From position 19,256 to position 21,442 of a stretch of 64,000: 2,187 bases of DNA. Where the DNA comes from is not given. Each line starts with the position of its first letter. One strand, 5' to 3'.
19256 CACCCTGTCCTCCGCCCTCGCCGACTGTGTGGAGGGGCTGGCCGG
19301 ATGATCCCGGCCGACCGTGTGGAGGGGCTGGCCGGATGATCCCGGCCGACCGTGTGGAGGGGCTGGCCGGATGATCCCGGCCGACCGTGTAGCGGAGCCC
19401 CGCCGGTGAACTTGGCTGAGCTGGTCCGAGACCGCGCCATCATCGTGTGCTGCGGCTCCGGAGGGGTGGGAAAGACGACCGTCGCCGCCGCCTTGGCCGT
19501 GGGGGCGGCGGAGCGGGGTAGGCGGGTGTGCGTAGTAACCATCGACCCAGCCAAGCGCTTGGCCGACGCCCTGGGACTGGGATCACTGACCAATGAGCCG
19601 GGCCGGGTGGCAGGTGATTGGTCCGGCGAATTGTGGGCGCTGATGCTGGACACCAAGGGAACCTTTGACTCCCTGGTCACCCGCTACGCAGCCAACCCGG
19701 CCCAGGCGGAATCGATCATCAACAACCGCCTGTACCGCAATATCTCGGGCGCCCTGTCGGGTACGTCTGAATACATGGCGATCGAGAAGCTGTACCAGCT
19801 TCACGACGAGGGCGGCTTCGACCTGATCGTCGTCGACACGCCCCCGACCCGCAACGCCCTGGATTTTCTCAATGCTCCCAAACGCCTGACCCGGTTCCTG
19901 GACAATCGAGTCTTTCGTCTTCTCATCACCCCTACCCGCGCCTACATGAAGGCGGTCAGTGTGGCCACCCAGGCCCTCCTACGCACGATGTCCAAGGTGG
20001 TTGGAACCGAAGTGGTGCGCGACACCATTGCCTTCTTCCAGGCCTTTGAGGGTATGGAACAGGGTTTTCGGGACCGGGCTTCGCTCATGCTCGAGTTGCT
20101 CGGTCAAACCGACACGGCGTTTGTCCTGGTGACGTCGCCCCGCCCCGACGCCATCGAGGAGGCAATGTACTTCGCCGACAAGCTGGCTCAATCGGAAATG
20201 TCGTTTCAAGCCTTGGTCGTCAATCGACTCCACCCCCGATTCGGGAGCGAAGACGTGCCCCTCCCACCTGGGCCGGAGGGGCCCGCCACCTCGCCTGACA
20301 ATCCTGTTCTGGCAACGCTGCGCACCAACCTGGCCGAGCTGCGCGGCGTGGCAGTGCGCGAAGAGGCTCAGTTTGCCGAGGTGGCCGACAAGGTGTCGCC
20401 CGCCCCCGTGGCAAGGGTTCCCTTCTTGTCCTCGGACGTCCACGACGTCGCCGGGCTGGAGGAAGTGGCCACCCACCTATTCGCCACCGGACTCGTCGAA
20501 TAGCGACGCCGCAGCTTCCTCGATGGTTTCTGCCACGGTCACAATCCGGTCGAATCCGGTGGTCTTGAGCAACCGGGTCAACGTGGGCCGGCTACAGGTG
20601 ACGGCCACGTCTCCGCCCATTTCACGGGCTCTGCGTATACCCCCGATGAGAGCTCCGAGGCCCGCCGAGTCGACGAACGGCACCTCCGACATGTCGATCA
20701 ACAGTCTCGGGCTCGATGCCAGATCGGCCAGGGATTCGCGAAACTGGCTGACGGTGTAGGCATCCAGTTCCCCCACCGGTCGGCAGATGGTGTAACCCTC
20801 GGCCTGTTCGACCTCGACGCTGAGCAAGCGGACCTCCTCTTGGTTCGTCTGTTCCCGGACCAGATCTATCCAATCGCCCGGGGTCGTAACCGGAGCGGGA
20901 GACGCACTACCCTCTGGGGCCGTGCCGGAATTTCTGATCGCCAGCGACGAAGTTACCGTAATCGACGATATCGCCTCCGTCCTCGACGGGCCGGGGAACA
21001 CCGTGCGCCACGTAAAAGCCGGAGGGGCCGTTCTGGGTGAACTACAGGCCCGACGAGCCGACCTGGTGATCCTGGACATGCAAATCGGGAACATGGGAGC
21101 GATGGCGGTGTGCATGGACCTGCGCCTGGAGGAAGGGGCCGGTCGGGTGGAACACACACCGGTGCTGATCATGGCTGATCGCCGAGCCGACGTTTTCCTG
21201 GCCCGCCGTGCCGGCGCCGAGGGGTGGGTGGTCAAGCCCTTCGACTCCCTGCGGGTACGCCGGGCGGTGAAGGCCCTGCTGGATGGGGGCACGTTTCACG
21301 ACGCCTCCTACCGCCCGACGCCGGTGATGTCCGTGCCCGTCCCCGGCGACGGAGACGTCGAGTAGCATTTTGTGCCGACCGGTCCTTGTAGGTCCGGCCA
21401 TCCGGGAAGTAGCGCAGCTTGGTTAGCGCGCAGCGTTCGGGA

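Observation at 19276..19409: Perfect 35-bp triplication forms a relay of stop-start overlaps between the two ArsA/Get3-like ATPase genes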

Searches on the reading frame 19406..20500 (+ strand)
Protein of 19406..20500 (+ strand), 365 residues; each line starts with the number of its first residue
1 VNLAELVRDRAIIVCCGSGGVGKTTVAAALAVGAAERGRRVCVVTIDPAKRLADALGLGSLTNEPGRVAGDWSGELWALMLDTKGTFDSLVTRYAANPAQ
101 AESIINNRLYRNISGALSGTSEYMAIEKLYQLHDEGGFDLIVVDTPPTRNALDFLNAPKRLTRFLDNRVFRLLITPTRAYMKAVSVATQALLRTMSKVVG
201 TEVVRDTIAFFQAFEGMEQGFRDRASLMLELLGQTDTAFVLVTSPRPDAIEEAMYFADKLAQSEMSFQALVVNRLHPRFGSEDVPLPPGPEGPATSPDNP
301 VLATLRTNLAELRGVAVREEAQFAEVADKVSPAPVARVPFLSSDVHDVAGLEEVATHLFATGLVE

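Call 4: search_protein_families(library=pfam, proteins=[window:19406-20500:+])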
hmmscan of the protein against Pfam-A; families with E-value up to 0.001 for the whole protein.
window:19406-20500:+ (365 aa): 9 families
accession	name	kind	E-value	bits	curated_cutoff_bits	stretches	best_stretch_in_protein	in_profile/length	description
PF02374.21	ArsA_ATPase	-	4.1e-33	115.3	24.3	1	12-277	3-247/305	Anion-transporting ATPase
PF01656.29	CbiA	-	1e-10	42.1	25.4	1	12-112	1-86/125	CobQ/CobB/MinD/ParA nucleotide binding domain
PF13614.12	AAA_31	-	1.5e-10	41.8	27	1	11-152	3-132/177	AAA domain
PF10609.15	ParA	-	8.6e-09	35.6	27.1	1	10-47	4-41/246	NUBPL iron-transfer P-loop NTPase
PF03308.22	MeaB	-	8.3e-06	25.4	23.1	1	14-51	37-74/273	Methylmalonyl Co-A mutase-associated GTPase MeaB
PF13481.12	AAA_25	-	0.00016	21.8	27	0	6-42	29-64/195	AAA domain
PF01695.23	IstB_IS21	-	0.00026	21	24.1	1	6-47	88-129/238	IstB-like ATP binding protein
PF00448.28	SRP54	-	0.00035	20.7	22.7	0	12-48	3-39/196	SRP54-type protein, GTPase domain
PF20720.3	nSTAND3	-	0.00041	20.5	27.2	1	5-47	12-55/155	Novel STAND NTPase 3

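Call 5: search_protein_families(library=ncbifam, proteins=[window:19406-20500:+])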
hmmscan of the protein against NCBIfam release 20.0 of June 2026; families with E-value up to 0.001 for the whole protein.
window:19406-20500:+ (365 aa): 20 families
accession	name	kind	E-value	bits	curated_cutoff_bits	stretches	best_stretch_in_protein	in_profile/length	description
NF053621.1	ATPseBagBMYCTU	equivalog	1e-109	367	521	1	4-358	4-368/371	ATPase BagB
TIGR00345.1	GET3_arsA_TRC40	subfamily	6.9e-29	101.3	135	1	16-277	3-243/299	TRC40/GET3/ArsA family transport-energizing ATPase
NF041417.1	ArsA_halo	exception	9.4e-18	64.2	800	1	13-166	336-490/617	arsenical pump-driving ATPase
TIGR04291.1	arsen_driv_ArsA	equivalog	1.6e-16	60.2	650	1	14-167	7-160/565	arsenical pump-driving ATPase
NF053622.1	ATPseBagAMYCTU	equivalog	5.1e-15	55.7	400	1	13-86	10-84/325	ATPase BagA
NF050088.1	Get3_fold_NosAFP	equivalog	1.4e-10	40.7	325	1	12-274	4-251/364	Get3/ArsA fold putative tail anchor-mediating ATPase NosAFP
TIGR01968.1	minD_bact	equivalog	2.1e-10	40.4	212.9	1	10-51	2-43/261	septum site-determining protein MinD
NF041546.1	ParA_partition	equivalog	1.1e-08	34.9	180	1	14-53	4-43/203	ParA family partition ATPase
TIGR01969.1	minD_arch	subfamily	3.5e-07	29.7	201.75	1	10-47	1-38/251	cell division ATPase MinD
TIGR03371.1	cellulose_yhjQ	equivalog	4.2e-07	29.7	157.85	1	12-92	4-83/246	cellulose biosynthesis protein BcsQ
NF008079.0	PRK10818.1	equivalog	9.7e-07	28.4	508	1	10-52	3-45/270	septum site-determining protein MinD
NF041136.1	MrpORP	equivalog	2.1e-06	27.3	450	1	10-47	6-43/365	iron-sulfur cluster carrier protein MrpORP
TIGR00750.1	lao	equivalog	2.7e-05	23.5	240.75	1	13-51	37-75/300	methylmalonyl Co-A mutase-associated GTPase MeaB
TIGR03499.1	FlhF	equivalog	5.3e-05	23.3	174.15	1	6-48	194-238/286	flagellar biosynthesis GTPase FlhF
TIGR03815.1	CpaE_hom_Actino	equivalog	0.00014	21.1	154.45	1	11-49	113-151/340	septum site-determining protein Ssd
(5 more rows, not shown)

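Call 9: find_related_loci(query=window:19406-20500:+, collection=genome_contigs, flank=2500)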
Query window:19406-20500:+ (365 aa) in genome_contigs; peptide patterns used: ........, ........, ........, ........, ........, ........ (x = any residue, [..] = any of these).
599 stretches matched a pattern (row limit reached: there are more); 543 encode a relative of the query (tblastn E <= 1e-3); the best 80 are kept; 80 distinct loci.
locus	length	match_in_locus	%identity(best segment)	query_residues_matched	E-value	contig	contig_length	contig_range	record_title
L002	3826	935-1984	71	5-360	1e-168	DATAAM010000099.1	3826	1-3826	MAG TPA_asm: Acidimicrobiales bacterium isolate SMAG_U6672 k141_1252811, whole genome shotgun sequence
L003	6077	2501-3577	69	1-359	1e-160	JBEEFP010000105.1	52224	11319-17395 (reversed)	MAG: Actinomycetota bacterium isolate BP_99 scaffold_3501648, whole genome shotgun sequence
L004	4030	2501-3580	67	2-362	1e-159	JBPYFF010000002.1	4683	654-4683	MAG: Acidimicrobiales bacterium isolate Bin.007.fastaField_pasture_P3 k127_1008559, whole genome shotgun sequence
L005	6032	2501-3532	66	2-359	1e-155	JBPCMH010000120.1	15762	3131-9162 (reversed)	MAG: Acidimicrobiales bacterium isolate TH_ant_mag_99 S1Ck127_8694478_flag_1_multi_5.8207_len_15762, whole genome shotgu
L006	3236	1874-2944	66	1-360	2e-162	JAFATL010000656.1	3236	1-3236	MAG: Actinomycetota bacterium isolate CP_BM_ER_R9_11 BM_ER_R9_k147_1740561, whole genome shotgun sequence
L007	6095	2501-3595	68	2-360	5e-155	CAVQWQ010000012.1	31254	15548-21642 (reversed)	MAG: uncultured Actinomycetes bacterium isolate MFD01872.bin.2.262 genome assembly, contig: contig_136665, whole genome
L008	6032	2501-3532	66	2-359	4e-155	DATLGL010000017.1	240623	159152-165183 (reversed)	MAG TPA_asm: Acidimicrobiales bacterium isolate SMAG_U13613 k141_156640, whole genome shotgun sequence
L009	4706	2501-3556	68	10-360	3e-154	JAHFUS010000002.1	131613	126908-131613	MAG: Actinomycetes bacterium isolate nzgw85 NODE_101_length_131614_cov_27.626916, whole genome shotgun sequence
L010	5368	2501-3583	67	2-359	1e-154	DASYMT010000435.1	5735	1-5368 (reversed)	MAG TPA_asm: Acidimicrobiales bacterium isolate SMAG_U4382 k141_1179371, whole genome shotgun sequence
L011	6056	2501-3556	68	10-360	3e-153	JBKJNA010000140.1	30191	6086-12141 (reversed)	MAG: Acidimicrobiales bacterium isolate ant_bin.349 S1Ck117_4761024_flag_0_multi_20.0622_len_30191, whole genome shotgun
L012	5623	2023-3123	67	2-362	1e-153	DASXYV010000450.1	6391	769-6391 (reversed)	MAG TPA_asm: Acidimicrobiales bacterium isolate SMAG_U4834 k141_1315886, whole genome shotgun sequence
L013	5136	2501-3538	68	2-361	2e-153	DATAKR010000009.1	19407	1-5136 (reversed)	MAG TPA_asm: Acidimicrobiales bacterium isolate SMAG_U6943 k141_368324, whole genome shotgun sequence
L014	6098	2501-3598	67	3-360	2e-152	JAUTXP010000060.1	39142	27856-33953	MAG: Acidimicrobiaceae bacterium isolate BP_115 scaffold_1748671, whole genome shotgun sequence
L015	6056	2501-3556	67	3-359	4e-152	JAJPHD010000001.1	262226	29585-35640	MAG: Actinomycetota bacterium isolate Centralia_MAG_135 k107_22116344, whole genome shotgun sequence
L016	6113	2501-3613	66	2-362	9e-152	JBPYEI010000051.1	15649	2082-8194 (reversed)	MAG: Acidimicrobiales bacterium isolate Bin.003.fastaField_forest_FP5 k127_4939927, whole genome shotgun sequence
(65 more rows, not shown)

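Call 16: find_homologous_proteins(query=window:19406-20500:+, max_evalue=1e-100)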
Query window:19406-20500:+ (365 aa): 5583 proteins with E <= 1e-100 among 8000 candidates; the best 120 are listed.
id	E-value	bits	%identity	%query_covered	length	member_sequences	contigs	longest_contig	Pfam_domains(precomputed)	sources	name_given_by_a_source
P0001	2.0e-235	798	100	100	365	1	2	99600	PF10609.16,PF01656.30,PF13614.13,PF02374.22,PF03308.23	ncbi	ncbi:MAG: ArsA family ATPase [Acidimicrobiales bacterium]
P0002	5.0e-174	596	76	99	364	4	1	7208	PF10609.16,PF01656.30,PF13614.13,PF02374.22,PF00448.29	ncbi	ncbi:MAG: ArsA family ATPase [Acidimicrobiales bacterium]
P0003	2.2e-158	545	70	98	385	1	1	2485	PF10609.16,PF01656.30,PF13614.13,PF02374.22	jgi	jgi:anion-transporting ArsA/GET3 family ATPase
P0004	3.9e-158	544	71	96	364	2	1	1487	PF10609.16,PF01656.30,PF13614.13,PF02374.22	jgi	jgi:anion-transporting ArsA/GET3 family ATPase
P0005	4.9e-158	544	69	99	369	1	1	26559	PF10609.16,PF01656.30,PF13614.13,PF02374.22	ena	-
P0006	2.4e-157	542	69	98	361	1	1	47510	PF10609.16,PF01656.30,PF13614.13,PF02374.22,PF00448.29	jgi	jgi:anion-transporting ArsA/GET3 family ATPase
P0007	5.1e-157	540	71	98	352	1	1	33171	PF10609.16,PF01656.30,PF13614.13,PF02374.22,PF00448.29,PF20720.4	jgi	jgi:anion-transporting ArsA/GET3 family ATPase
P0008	8.1e-157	540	68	98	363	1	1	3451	PF10609.16,PF01656.30,PF13614.13,PF02374.22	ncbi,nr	ncbi:MAG: hypothetical protein QOG64_64 [Acidimicrobiaceae bacterium]|nr:hypothetical protein [Acidi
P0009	1.3e-156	539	69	98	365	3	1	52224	PF10609.16,PF01656.30,PF13614.13,PF02374.22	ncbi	ncbi:MAG: hypothetical protein QOE35_4141 [Actinomycetota bacterium]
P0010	1.5e-156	539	70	97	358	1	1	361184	PF10609.16,PF01656.30,PF13614.13,PF02374.22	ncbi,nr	ncbi:MAG TPA: ArsA-related P-loop ATPase [Acidimicrobiales bacterium]|nr:ArsA-related P-loop ATPase 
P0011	1.7e-156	539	68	99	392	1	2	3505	PF10609.16,PF01656.30,PF13614.13,PF02374.22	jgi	jgi:anion-transporting ArsA/GET3 family ATPase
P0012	2.7e-156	538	69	99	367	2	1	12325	PF10609.16,PF01656.30,PF13614.13,PF02374.22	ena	-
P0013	4.9e-156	537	68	98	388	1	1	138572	PF10609.16,PF01656.30,PF13614.13,PF02374.22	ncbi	-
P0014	9.0e-156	536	70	96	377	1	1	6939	PF10609.16,PF01656.30,PF13614.13,PF02374.22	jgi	jgi:anion-transporting ArsA/GET3 family ATPase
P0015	1.3e-155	536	70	98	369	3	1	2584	PF10609.16,PF01656.30,PF13614.13,PF02374.22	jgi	jgi:anion-transporting ArsA/GET3 family ATPase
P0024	1.4e-154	532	100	67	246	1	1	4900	PF10609.16,PF01656.30,PF13614.13,PF02374.22,PF03308.23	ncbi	ncbi:MAG: ArsA family ATPase, partial [Acidimicrobiales bacterium]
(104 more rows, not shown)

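Call 17: find_encoding_contigs(protein=P0001, flank=2000, max_places=10)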
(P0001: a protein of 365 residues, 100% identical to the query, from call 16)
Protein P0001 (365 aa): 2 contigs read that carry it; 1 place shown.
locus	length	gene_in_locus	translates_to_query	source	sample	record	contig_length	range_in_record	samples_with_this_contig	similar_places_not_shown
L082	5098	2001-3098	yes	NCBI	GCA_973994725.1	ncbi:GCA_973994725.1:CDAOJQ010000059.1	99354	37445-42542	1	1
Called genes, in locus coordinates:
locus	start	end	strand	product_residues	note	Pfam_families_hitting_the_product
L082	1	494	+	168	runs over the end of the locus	PF07884:VKOR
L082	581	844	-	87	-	PF02467:Whib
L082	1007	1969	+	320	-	PF02374:ArsA_ATPase, PF10609:ParA (faint), PF13614:AAA_31 (weak), PF01656:CbiA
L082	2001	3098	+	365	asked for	PF01656:CbiA, PF02374:ArsA_ATPase, PF03308:MeaB (faint), PF10609:ParA (weak), PF13614:AAA_31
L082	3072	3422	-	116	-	PF01740:STAS, PF13466:STAS_2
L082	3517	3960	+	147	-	PF00072:Response_reg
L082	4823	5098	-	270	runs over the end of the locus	PF04655:APH_6_hur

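Call 18: find_encoding_contigs(protein=P0024, flank=3000, max_places=10)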
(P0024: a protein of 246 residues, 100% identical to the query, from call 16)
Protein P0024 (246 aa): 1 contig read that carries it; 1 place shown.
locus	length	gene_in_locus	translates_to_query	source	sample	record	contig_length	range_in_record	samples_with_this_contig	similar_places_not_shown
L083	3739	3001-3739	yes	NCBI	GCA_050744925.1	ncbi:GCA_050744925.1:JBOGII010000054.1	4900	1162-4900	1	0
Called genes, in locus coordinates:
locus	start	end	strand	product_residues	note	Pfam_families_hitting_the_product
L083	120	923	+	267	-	PF06053:DUF929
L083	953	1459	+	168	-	PF07884:VKOR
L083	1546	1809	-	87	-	PF02467:Whib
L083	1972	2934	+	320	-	PF02374:ArsA_ATPase, PF10609:ParA (faint), PF13614:AAA_31 (weak), PF01656:CbiA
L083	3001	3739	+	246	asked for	PF03308:MeaB (faint), PF10609:ParA (weak), PF01656:CbiA, PF02374:ArsA_ATPase, PF13614:AAA_31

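Call 19: find_encoding_contigs(protein=P0002, flank=2500, max_places=10)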
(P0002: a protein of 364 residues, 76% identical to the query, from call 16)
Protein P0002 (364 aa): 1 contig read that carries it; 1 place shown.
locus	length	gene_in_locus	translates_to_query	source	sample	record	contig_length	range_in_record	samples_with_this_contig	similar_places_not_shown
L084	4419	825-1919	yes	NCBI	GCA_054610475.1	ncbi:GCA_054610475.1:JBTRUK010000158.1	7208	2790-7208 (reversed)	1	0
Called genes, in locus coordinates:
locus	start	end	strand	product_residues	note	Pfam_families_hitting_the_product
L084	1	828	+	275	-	PF02374:ArsA_ATPase (faint)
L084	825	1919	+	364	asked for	PF00448:SRP54 (faint), PF02374:ArsA_ATPase, PF10609:ParA (faint), PF13614:AAA_31, PF01656:CbiA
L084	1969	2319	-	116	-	PF01740:STAS, PF13466:STAS_2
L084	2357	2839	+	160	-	PF00072:Response_reg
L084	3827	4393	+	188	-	-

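Call 41: find_related_loci(query=window:19406-20500:+, collection=metagenome_contigs, flank=1500)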
Query window:19406-20500:+ (365 aa) in metagenome_contigs; peptide patterns used: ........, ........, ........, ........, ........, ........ (x = any residue, [..] = any of these).
600 stretches matched a pattern (row limit reached: there are more); 533 encode a relative of the query (tblastn E <= 1e-3); the best 80 are kept; 80 distinct loci.
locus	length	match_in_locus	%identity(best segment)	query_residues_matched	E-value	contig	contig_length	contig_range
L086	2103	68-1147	67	2-362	1e-168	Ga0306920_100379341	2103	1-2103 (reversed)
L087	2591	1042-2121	67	2-362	1e-166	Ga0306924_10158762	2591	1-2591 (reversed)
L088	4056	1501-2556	67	9-364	4e-157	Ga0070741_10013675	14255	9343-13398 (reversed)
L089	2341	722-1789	67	1-359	4e-167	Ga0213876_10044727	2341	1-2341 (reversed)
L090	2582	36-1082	67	9-359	9e-162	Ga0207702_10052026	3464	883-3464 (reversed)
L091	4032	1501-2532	66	2-359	1e-155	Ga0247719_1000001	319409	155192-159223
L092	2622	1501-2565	68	3-360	5e-159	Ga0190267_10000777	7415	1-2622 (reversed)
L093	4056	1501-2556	68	10-360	4e-154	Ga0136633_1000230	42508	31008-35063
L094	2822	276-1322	67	9-359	4e-161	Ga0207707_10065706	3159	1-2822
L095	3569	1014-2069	66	1-360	5e-157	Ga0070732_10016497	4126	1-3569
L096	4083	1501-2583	65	2-359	1e-152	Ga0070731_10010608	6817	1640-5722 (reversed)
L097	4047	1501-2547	68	9-359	3e-154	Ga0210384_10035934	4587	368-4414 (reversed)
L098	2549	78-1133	65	1-360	2e-160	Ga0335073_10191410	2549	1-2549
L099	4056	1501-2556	65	2-361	4e-151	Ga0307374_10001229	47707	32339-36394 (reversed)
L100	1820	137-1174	67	2-361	3e-163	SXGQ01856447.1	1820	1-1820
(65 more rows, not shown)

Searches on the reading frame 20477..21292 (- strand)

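Call 4: search_protein_families(library=pfam, proteins=[window:20477-21292:-])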
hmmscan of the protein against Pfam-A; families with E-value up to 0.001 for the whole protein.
window:20477-21292:- (271 aa): 2 families
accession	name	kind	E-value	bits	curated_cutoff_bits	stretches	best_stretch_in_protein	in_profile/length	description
PF01740.26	STAS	-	2.4e-21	75.9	22.6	1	159-260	2-106/106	STAS domain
PF13466.11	STAS_2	-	3.1e-13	50.1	29.2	1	174-248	5-80/80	STAS domain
